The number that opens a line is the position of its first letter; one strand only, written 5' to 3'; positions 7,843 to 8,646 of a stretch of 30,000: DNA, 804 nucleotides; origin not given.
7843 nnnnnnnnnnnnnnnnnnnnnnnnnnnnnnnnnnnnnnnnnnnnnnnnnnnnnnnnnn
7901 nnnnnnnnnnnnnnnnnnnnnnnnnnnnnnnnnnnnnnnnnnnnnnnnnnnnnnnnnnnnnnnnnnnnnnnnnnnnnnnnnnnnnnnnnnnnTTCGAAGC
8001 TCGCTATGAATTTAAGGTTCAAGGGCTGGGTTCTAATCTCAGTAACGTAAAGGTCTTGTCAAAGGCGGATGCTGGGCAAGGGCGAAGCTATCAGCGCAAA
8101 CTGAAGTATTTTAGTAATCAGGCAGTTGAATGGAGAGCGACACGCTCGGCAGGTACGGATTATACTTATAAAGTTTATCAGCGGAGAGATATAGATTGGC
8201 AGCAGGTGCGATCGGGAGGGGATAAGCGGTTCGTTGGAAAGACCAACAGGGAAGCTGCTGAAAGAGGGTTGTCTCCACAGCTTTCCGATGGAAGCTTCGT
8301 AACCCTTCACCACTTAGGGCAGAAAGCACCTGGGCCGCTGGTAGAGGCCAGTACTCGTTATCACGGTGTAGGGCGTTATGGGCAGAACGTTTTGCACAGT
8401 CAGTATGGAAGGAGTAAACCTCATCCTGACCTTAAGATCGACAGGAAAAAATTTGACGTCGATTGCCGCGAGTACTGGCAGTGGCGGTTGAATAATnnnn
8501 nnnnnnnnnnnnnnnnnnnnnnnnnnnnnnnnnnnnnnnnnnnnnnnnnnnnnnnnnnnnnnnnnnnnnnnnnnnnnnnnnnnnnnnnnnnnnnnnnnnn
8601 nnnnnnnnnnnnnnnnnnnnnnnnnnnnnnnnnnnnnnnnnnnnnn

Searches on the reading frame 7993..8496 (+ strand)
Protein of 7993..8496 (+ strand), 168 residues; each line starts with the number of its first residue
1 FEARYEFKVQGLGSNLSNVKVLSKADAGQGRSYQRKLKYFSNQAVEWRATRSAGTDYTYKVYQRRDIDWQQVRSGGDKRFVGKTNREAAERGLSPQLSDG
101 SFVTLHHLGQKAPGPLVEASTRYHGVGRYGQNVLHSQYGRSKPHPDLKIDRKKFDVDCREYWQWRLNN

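Call 18: find_homologous_proteins(query=window:7993-8496:+, max_evalue=0.001)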
Query seq(168 aa) (168 aa): 43 proteins with E <= 0.001 among 69 candidates.
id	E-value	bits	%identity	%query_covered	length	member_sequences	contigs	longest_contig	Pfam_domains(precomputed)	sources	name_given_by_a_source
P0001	1.9e-59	219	76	74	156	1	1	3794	PF14411.13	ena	-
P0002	2.3e-59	218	63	90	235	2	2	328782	PF14411.13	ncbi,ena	-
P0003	9.9e-59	216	67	80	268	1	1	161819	PF14411.13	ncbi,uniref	ncbi:HNH/ENDO VII family nuclease [Photobacterium sp. 53610]|uniref:HNH/ENDO VII family nuclease n=1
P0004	1.4e-57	212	65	82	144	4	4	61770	PF14411.13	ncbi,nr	ncbi:HNH/ENDO VII family nuclease [Pseudomonas alliivorans]|nr:HNH/ENDO VII family nuclease [Pseudom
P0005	1.8e-54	202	66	78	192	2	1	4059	PF14411.13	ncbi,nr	ncbi:MAG: hypothetical protein FH749_08695 [Firmicutes bacterium]|nr:hypothetical protein [Bacillota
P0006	1.9e-54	202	64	79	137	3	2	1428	PF14411.13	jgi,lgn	jgi:hypothetical protein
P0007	3.2e-54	202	63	81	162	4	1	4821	PF14411.13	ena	-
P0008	5.0e-54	201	57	93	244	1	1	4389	PF14411.13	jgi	jgi:hypothetical protein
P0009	3.9e-53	198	65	74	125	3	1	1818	PF14411.13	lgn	-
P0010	1.2e-52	196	65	79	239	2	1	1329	PF14411.13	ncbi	ncbi:HNH/ENDO VII family nuclease, partial [Aliivibrio fischeri]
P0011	8.6e-52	194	59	85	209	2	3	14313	PF14411.13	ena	-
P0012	2.9e-51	192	57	89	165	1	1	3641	PF14411.13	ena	-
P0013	4.3e-51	191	53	98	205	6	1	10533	PF14411.13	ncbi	-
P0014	5.1e-51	191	66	76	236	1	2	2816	PF14411.13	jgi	-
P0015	1.9e-50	189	55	89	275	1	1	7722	PF14411.13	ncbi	ncbi:MAG: RHS repeat-associated core domain-containing protein, partial [Eubacteriales bacterium]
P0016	2.1e-49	186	62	82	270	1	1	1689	PF14411.13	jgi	jgi:hypothetical protein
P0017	1.4e-48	183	63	77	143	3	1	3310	PF14411.13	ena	-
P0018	3.7e-48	182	63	75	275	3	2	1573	PF14411.13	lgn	-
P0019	1.6e-47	180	68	65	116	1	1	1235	PF14411.13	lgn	-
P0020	7.8e-47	177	61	77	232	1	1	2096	PF14411.13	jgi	-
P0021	1.0e-46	177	63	75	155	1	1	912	PF14411.13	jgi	jgi:hypothetical protein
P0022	3.5e-46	175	59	76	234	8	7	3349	PF14411.13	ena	-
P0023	3.6e-46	175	64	73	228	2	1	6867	PF14411.13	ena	-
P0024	7.0e-46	174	61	75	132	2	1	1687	PF14411.13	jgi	-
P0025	1.9e-43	166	63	73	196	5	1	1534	PF14411.13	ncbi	ncbi:RHS repeat-associated core domain-containing protein, partial [Lysinibacillus boronitolerans]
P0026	5.3e-43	165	54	89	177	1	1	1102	PF14411.13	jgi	jgi:hypothetical protein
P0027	7.2e-42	161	59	77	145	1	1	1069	PF14411.13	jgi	jgi:hypothetical protein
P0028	2.0e-41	160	59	77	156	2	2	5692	PF14411.13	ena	-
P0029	2.2e-41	160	68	58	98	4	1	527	PF14411.13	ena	-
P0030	3.3e-41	159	58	73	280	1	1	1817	PF14411.13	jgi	jgi:hypothetical protein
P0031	6.5e-41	158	58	81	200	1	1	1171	PF14411.13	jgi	-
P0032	8.0e-41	158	65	63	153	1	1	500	PF14411.13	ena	-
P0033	9.2e-40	154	67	58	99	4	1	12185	PF14411.13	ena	-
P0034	1.4e-39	154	62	69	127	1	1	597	PF14411.13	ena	-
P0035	3.6e-39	153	71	57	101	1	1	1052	PF14411.13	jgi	jgi:hypothetical protein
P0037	7.7e-34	135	66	54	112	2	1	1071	PF05717.19,PF14411.13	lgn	-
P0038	4.9e-28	116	61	57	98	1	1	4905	PF14411.13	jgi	jgi:hypothetical protein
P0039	6.9e-28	116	57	54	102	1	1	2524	PF14411.13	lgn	-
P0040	5.1e-27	113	71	43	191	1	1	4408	PF14411.13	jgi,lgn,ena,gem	-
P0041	2.5e-26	111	71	42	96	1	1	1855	PF14411.13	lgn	-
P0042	1.0e-18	86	84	30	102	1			PF14411.13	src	-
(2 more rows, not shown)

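Call 37: predict_structure(alignment_id=A1)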
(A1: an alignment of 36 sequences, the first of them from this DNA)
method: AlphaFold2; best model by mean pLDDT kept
length: 168 residues; sequences in the alignment: 36
mean_pLDDT: 78.6   pTM: 0.71
mean pLDDT of the five models: 78.6, 77.8, 77.6, 76.5, 75.9
residues with pLDDT >= 90: 96; 70-90: 17; 50-70: 24; < 50: 31
segments of 3 or more residues with pLDDT < 50: 1-30
pLDDT, mean of each block of 10 residues (from residue 1): 34 36 45 68 95 98 96 97 98 97 91 93 59 54 85 97 97
secondary structure, 60 per line:
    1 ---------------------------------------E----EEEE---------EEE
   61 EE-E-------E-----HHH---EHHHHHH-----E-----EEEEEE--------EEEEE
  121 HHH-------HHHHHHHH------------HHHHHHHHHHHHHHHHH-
elements in order: E45-48 E58-62 H85-90 E102-107 E116-120 H131-138 H151-167

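Call 38: search_solved_structures(query=A1, max_evalue=10, show_alignments=3)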
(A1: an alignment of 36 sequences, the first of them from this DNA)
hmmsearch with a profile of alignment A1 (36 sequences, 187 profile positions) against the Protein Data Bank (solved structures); distinct sequences matched with E-value up to 10: 0.

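Call 42: fold_search(model_id=the predicted structure, library=pdb)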
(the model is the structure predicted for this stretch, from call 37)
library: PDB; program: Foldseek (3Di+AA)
matches with E <= 10: 102; with E <= 0.001: 0
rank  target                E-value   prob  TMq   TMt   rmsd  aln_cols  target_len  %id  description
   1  4m9n_A                1.5e+00  0.01  0.11  0.09  15.2       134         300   14  DNA Polymerase Beta E295K Soaked with dATP (released 2013-10-16)
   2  5vbi_A                1.8e+00  0.02  0.14  0.06  13.6       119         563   15  Crystal Structure of the R515W missense variant of human PGM1 (released 2018-06-20)
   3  4gxj_A                1.9e+00  0.01  0.12  0.08  16.9       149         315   13  R283K DNA polymerase beta ternary complex with a templating 8OG and incoming dCTP analog (released 2013-01-16)
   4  5v1f_A                2.2e+00  0.01  0.12  0.08  16.4       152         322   14  DNA polymerase beta substrate complex with 8-oxoG at the primer terminus and incoming dCTP (released 2017-05-10)
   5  5vg7_A                2.5e+00  0.01  0.14  0.06  13.6       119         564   15  Crystal Structure of the R503Q missense variant of human PGM1 (released 2018-06-20)
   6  8vfd_A                2.5e+00  0.01  0.12  0.09  17.1       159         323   13  Ternary DNA Polymerase Beta bound to DNA containing template FapydG incoming TTP analog (released 2024-05-08)
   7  5tb8_A                2.5e+00  0.01  0.11  0.08  17.5       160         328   16  Precatalytic ternary complex of Human DNA Polymerase Beta in closed conformation With Gapped DNA substrate incoming (- (released 2017-01-11)
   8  4kls_A                2.8e+00  0.01  0.14  0.09  16.6       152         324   10  DNA polymerase beta mismatched reactant complex with Mn2+, 10 min (released 2013-07-17)
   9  5bol_A                2.8e+00  0.01  0.12  0.08  16.7       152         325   12  DNA polymerase beta ternary complex with a templating 5ClC and incoming dGTP analog (released 2015-08-19)
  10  4phd_A                2.8e+00  0.01  0.14  0.10  17.5       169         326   14  Structure of human DNA polymerase beta complexed with A in the template base paired with incoming non-hydrolyzable CTP (released 2014-09-24)
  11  4ub1_A                3.0e+00  0.01  0.14  0.09  17.1       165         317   10  DNA polymerase beta product complex with a templating adenine and 8-oxodGMP, 90 s (released 2014-11-12)
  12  4nm2_A                3.2e+00  0.01  0.12  0.09  12.5        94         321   12  Structure of human DNA polymerase beta complexed with a nicked DNA containing a 8BrG-G at N-1 position and G-C at N po (released 2014-01-22)
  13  5u8g_A                3.2e+00  0.01  0.11  0.07  16.2       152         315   11  DNA Polymerase Beta crystallized in PEG 400 (released 2017-04-26)
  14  7v9p_A                3.4e+00  0.01  0.14  0.05  12.0       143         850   10  Crystal structure of the lanthipeptide zinc-metallopeptidase EryP from saccharopolyspora erythraea in intermediate sta (released 2022-05-11)
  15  4ub5_A                3.4e+00  0.01  0.11  0.08  15.6       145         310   13  DNA polymerase beta substrate complex with a templating cytosine, incoming 8-oxodGTP, and Mn2+, 5 s (released 2014-11-12)
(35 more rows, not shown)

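Call 43: search_protein_families(library=pfam, alignment_id=A1, max_evalue=0.01)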
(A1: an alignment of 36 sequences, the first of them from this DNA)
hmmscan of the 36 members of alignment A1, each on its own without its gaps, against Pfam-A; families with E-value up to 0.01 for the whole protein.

A. member 1, seq(168 aa): 2 families
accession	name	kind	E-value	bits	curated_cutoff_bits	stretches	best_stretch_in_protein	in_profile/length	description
PF14411.12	LHH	-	8.6e-13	48.7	23.3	1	84-167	1-75/76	A nuclease of the HNH/ENDO VII superfamily with conserved LHH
PF20601.3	DUF6797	-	0.0077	17.5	24.9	0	62-135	14-85/96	Domain of unknown function (DUF6797)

B. families by the number of members that match (of 36 scanned): 2 families
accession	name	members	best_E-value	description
PF14411.12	LHH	35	2e-13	A nuclease of the HNH/ENDO VII superfamily with conserved LHH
PF20601.3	DUF6797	1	0.0077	Domain of unknown function (DUF6797)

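Call 49: find_encoding_contigs(protein=P0002, flank=6000, max_places=2)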
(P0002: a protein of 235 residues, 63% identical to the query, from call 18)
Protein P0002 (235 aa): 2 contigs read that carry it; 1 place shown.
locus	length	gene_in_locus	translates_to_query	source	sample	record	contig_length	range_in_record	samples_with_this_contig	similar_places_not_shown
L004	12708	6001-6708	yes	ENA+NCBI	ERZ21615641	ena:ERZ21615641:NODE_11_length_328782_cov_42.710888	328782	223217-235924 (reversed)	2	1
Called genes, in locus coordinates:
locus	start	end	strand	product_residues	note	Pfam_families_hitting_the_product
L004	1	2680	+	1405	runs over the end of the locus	PF25799:prePAAR_I, PF05488:PAAR_motif, PF20148:DUF6531, PF25023:TEN_YD-shell, PF05593:RHS_repeat (weak), PF05593:RHS_repeat, PF25023:TEN_YD-shell, PF03527:RHS, +1 more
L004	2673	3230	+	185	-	-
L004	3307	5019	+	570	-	PF05593:RHS_repeat (faint), PF25023:TEN_YD-shell, PF03527:RHS, PF15652:Tox-SHH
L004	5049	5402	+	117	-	-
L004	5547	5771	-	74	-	-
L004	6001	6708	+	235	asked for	PF14411:LHH (weak)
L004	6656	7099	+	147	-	PF14567:SUKH_5, PF09346:SMI1_KNR4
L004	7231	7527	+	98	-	-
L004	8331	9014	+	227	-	PF25799:prePAAR_I (weak), PF05488:PAAR_motif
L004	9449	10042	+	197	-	PF05076:SUFU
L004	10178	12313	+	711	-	PF05593:RHS_repeat, PF25023:TEN_YD-shell, PF03527:RHS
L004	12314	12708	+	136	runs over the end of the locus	PF14112:DUF4284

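Call 50: find_encoding_contigs(protein=P0003, flank=6000, max_places=2)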
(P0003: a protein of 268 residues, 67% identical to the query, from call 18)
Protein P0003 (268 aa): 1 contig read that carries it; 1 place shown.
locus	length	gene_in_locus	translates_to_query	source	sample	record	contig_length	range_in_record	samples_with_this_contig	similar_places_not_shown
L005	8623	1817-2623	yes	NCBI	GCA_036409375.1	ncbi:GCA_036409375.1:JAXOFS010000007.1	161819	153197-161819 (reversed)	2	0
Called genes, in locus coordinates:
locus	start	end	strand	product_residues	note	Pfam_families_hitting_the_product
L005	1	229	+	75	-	PF21726:DUF6862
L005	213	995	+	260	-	-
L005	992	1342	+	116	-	-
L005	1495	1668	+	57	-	-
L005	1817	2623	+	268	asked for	PF14411:LHH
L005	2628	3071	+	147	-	PF14567:SUKH_5, PF09346:SMI1_KNR4 (weak)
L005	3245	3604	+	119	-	-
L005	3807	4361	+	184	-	-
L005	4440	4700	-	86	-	-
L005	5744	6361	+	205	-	-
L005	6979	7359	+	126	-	-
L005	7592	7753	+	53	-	-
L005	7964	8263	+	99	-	-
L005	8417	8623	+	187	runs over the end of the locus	-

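Call 51: find_encoding_contigs(protein=P0004, flank=6000, max_places=2)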
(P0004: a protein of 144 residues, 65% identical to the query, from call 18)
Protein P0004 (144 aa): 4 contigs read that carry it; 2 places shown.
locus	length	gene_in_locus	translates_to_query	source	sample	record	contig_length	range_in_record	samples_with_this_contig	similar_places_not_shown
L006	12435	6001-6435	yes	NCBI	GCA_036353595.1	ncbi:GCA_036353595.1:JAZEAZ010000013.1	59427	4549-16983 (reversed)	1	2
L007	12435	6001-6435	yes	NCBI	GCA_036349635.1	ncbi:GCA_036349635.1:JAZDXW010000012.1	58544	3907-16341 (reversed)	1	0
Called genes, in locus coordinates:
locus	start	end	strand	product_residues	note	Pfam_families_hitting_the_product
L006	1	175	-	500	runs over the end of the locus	PF05943:VipB, PF18945:VipB_2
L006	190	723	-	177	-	PF05591:T6SS_VipA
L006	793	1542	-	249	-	-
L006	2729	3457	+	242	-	-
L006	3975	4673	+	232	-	-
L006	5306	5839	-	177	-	-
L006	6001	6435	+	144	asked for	PF14411:LHH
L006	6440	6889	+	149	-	PF14567:SUKH_5, PF09346:SMI1_KNR4 (weak), PF14568:SUKH_6 (weak)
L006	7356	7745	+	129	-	-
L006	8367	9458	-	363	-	PF03747:ADP_ribosyl_GH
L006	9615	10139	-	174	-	-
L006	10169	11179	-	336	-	-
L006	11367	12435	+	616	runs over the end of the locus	PF05954:Phage_GPD, PF04717:Phage_base_V, PF22178:Gp5_trimer_C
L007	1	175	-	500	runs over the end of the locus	PF05943:VipB, PF18945:VipB_2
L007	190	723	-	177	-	PF05591:T6SS_VipA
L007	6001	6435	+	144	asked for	PF14411:LHH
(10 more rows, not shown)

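Call 66: search_protein_representatives(alignment_id=A1)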
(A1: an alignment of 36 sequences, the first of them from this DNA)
Query: 36 sequences, 187 profile positions. Proteins with E-value up to 0.001 (for the whole library): 525; up to 1e-10: 196; up to 1e-30: 101. The best 150 are listed.
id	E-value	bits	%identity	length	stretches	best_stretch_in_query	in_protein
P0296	5.3e-75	267.8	-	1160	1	40-182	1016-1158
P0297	6.1e-75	267.6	-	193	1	36-182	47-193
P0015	6.2e-75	267.6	-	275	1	13-182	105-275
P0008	4.9e-74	264.7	-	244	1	33-181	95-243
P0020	9.0e-74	263.8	-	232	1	38-182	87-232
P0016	2.5e-73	262.4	-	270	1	32-182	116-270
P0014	3.0e-72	258.8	-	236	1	20-179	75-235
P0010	3.6e-72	258.6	-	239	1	27-179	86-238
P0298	6.0e-72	257.9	-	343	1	55-181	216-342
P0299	9.8e-71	253.9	-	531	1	39-183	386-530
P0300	1.1e-70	253.8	-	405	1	41-180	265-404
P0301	3.1e-70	252.3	-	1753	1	25-179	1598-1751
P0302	4.0e-70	251.9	-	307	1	47-180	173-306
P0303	5.2e-70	251.6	-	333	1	44-182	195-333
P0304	1.0e-68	247.3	-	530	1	24-182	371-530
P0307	1.2e-67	243.9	-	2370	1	44-182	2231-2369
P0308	1.0e-66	240.8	-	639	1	55-181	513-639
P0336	2.0e-47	177.9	-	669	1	49-183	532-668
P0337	1.1e-46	175.6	-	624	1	32-180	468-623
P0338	1.1e-46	175.5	-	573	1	24-181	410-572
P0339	4.0e-46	173.7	-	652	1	25-180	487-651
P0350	3.0e-40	154.5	-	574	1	49-181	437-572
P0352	1.2e-38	149.3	-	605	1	46-181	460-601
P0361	1.5e-34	135.9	-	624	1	58-182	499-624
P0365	2.1e-33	132.2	-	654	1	43-181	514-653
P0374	6.0e-32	127.4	-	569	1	38-183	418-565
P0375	7.2e-32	127.2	-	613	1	23-183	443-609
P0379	2.7e-31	125.3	-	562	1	23-181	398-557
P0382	7.9e-31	123.8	-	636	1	33-182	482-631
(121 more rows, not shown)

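Call 67: search_protein_families(library=pfam, proteins=[P0296, P0301, P0307, P0299, P0308, P0336, P0352, P0300, P0337, P0375], max_evalue=0.001)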
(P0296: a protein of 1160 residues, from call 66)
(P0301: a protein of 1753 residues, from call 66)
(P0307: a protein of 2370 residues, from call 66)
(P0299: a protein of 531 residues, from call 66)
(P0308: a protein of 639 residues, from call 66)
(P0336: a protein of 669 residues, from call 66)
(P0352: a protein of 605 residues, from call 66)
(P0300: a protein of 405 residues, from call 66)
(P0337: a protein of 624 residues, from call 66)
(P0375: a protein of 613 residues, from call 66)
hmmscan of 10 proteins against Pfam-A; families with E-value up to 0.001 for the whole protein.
P0296 (1160 aa): 3 families
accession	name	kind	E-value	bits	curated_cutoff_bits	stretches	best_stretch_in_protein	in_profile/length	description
PF14411.12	LHH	-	2.1e-12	47.4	23.3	1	1073-1157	1-76/76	A nuclease of the HNH/ENDO VII superfamily with conserved LHH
PF07591.16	PT-HINT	-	5.5e-09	36.8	27.7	1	825-968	2-136/137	Pretoxin HINT domain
PF14890.11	Intein_splicing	-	2.4e-06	27.9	35.8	1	828-918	5-93/155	Intein splicing domain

P0301 (1753 aa): 3 families
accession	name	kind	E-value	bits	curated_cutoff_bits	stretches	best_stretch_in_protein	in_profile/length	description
PF05860.19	TPS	-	3.5e-44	152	33.5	1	47-290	18-252/252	TPS secretion domain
PF14411.12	LHH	-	2.8e-09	37.4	23.3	1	1669-1751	1-74/76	A nuclease of the HNH/ENDO VII superfamily with conserved LHH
PF05594.20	Fil_haemagg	-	1.4e-07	32.5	21.5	2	436-510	4-72/72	Haemagglutinin repeat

P0307 (2370 aa): 1 family
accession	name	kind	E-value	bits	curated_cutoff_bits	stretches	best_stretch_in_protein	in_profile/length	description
PF14411.12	LHH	-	1.3e-06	28.9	23.3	1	2284-2366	1-74/76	A nuclease of the HNH/ENDO VII superfamily with conserved LHH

P0299 (531 aa): 2 families
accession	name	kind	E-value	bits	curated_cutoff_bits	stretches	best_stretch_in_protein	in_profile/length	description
PF14411.12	LHH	-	4e-09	37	23.3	1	444-527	1-75/76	A nuclease of the HNH/ENDO VII superfamily with conserved LHH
PF05593.20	RHS_repeat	-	0.00082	20.2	22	0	40-74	2-37/38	RHS Repeat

P0308 (639 aa): 1 family
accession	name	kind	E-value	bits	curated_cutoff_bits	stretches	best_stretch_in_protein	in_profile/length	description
PF14411.12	LHH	-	1.5e-12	47.9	23.3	1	555-638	1-75/76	A nuclease of the HNH/ENDO VII superfamily with conserved LHH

P0336 (669 aa): 2 families
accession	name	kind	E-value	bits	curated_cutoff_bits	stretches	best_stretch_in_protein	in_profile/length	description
PF14411.12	LHH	-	4.6e-12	46.4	23.3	1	580-666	1-76/76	A nuclease of the HNH/ENDO VII superfamily with conserved LHH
PF04830.18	DUF637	-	2.2e-05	24.7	26.6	1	235-330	80-168/168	Possible hemagglutinin (DUF637)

P0352 (605 aa): 1 family
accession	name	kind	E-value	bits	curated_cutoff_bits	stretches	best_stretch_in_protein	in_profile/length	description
PF14411.12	LHH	-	5.5e-08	33.3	23.3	1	510-600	1-75/76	A nuclease of the HNH/ENDO VII superfamily with conserved LHH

P0300 (405 aa): 1 family
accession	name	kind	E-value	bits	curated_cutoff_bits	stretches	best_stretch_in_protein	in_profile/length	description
PF14411.12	LHH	-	6.1e-13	49.2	23.3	1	321-403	1-74/76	A nuclease of the HNH/ENDO VII superfamily with conserved LHH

P0337 (624 aa): 2 families
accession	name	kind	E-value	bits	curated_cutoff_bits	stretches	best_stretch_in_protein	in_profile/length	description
PF04830.18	DUF637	-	5.9e-11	42.8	26.6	1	48-239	3-164/168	Possible hemagglutinin (DUF637)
PF14411.12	LHH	-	4.6e-09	36.8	23.3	1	533-623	1-75/76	A nuclease of the HNH/ENDO VII superfamily with conserved LHH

P0375 (613 aa): 2 families
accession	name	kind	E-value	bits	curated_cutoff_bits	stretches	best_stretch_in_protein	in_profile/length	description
PF14449.11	PT-TG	-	8e-07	29.4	23.5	1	226-270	15-57/68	Pre-toxin TG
PF14411.12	LHH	-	1.6e-06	28.6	23.3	1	520-604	1-73/76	A nuclease of the HNH/ENDO VII superfamily with conserved LHH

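Call 84: list_cluster_members(proteins=[P0352, P0375, P0374, P0379, P0382, P0365, P0361, P0350, P0338, P0339])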
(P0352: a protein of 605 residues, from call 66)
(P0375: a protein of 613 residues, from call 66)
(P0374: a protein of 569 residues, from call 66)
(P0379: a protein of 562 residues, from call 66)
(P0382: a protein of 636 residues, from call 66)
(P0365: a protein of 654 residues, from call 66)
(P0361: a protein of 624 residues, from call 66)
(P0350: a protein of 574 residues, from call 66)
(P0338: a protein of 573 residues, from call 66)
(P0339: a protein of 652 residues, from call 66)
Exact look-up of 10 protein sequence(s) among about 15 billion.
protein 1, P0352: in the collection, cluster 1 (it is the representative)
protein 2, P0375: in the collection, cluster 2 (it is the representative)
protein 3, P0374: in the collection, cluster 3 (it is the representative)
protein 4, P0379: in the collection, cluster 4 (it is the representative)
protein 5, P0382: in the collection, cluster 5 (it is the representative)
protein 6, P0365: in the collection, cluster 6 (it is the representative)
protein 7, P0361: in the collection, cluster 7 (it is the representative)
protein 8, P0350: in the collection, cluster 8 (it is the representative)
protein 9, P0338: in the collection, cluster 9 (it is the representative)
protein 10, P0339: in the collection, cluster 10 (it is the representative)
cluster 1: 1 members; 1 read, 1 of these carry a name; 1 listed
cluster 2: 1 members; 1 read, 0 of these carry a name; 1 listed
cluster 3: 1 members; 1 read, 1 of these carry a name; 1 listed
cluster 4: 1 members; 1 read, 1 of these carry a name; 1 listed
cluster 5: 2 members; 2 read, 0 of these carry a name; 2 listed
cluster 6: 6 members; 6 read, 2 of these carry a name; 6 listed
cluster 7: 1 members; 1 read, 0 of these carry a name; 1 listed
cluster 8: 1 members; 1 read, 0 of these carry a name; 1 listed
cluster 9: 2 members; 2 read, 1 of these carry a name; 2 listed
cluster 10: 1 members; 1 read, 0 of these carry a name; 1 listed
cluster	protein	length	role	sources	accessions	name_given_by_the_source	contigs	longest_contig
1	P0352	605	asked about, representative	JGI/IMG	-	hypothetical protein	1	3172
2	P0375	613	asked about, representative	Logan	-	-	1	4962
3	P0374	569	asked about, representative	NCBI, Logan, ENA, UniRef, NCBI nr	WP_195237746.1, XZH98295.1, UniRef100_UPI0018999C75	polymorphic toxin-type HINT domain-containing protein [Clostridium perfringens] | polymorphic toxin-type HINT domain-containing protein n=1 Tax=Clostridium perfringens ...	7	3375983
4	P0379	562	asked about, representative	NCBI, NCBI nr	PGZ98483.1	hypothetical protein COE51_11540 [Bacillus pseudomycoides]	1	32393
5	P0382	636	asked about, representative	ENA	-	-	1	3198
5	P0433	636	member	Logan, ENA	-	-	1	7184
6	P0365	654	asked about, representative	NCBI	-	-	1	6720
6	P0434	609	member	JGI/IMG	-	hypothetical protein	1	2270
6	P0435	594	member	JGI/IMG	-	hypothetical protein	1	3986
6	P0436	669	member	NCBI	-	-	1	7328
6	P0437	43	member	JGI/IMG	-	-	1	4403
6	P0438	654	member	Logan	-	-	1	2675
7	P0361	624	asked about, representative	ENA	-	-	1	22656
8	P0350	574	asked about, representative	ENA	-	-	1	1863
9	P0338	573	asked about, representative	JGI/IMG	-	hypothetical protein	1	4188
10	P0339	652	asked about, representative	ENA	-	-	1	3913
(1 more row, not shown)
